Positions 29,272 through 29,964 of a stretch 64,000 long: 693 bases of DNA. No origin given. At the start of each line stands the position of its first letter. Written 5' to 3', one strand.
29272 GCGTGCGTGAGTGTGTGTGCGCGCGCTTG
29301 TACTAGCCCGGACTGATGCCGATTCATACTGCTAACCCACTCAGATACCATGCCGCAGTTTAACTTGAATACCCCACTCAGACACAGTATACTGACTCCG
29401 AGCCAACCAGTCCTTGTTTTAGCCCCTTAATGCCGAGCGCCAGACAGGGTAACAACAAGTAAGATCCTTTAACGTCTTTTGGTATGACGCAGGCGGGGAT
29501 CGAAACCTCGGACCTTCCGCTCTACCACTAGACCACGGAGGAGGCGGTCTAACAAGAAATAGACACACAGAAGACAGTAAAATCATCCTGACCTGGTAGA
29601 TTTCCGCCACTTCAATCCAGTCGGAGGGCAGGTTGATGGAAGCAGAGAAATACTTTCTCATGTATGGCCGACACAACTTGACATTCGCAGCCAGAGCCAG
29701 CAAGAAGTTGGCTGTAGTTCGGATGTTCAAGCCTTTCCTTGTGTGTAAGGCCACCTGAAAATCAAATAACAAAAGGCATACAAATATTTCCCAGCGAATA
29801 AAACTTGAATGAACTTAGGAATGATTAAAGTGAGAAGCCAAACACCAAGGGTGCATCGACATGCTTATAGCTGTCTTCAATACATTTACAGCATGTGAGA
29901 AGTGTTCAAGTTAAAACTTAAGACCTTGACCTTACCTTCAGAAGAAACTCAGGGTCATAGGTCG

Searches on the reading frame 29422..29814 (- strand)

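Call 28: search_protein_families(library=pfam, proteins=[window:29422-29814:-], max_evalue=0.1)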
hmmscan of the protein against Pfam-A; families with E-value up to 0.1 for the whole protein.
window:29422-29814:- (131 aa): 1 family
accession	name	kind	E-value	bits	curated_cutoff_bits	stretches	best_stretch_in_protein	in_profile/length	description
PF05731.17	TROVE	-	8e-16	58.7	23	1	19-74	64-119/442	TROVE domain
